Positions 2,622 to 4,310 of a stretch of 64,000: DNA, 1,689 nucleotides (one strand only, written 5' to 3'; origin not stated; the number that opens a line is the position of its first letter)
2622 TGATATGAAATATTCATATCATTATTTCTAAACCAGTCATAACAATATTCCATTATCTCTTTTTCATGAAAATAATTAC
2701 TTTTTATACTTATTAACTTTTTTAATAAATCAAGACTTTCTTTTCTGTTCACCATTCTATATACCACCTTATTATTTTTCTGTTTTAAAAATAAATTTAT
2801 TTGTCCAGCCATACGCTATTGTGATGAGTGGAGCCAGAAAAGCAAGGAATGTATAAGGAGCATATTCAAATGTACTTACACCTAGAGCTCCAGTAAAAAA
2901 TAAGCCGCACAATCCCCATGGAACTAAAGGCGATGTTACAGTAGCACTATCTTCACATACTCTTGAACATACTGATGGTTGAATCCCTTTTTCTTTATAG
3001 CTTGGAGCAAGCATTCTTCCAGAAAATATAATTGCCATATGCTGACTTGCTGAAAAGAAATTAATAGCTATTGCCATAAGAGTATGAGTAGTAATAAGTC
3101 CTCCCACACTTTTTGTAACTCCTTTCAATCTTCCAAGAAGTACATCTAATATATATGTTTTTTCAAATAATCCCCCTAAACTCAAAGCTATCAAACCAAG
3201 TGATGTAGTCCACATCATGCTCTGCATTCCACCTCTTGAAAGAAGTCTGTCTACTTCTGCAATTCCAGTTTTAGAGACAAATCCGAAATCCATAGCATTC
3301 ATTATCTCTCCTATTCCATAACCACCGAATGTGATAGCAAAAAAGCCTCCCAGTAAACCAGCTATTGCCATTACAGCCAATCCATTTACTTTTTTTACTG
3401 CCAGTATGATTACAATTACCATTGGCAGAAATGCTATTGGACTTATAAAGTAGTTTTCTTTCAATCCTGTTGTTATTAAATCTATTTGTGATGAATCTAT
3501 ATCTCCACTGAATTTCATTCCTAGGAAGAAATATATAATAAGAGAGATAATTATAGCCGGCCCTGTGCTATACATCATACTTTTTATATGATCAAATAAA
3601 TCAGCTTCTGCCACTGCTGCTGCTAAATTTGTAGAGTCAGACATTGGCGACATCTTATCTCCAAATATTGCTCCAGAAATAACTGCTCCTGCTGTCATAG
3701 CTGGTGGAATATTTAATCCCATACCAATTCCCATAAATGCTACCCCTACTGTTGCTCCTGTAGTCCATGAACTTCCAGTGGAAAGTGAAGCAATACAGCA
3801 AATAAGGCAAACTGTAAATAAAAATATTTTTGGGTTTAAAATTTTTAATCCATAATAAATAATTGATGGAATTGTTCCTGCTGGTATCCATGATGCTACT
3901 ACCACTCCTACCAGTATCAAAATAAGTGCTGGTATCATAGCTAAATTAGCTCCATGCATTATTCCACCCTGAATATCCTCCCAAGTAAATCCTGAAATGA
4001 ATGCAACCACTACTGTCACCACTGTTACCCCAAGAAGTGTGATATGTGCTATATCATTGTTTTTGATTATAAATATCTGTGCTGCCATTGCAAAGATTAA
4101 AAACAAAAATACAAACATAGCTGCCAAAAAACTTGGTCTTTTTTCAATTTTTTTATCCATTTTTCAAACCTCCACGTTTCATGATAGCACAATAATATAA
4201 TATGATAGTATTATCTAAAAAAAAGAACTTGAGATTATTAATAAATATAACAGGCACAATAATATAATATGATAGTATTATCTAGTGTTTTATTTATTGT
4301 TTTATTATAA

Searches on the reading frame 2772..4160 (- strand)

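Call 64: search_protein_families(library=pfam, proteins=[window:2772-4160:-], max_evalue=0.001)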
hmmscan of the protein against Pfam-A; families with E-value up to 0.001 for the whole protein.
window:2772-4160:- (462 aa): 1 family
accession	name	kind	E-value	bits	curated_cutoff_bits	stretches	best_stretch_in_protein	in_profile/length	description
PF03553.21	Na_H_antiporter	-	5.5e-58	197.1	23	2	163-454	1-302/303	Na+/H+ antiporter family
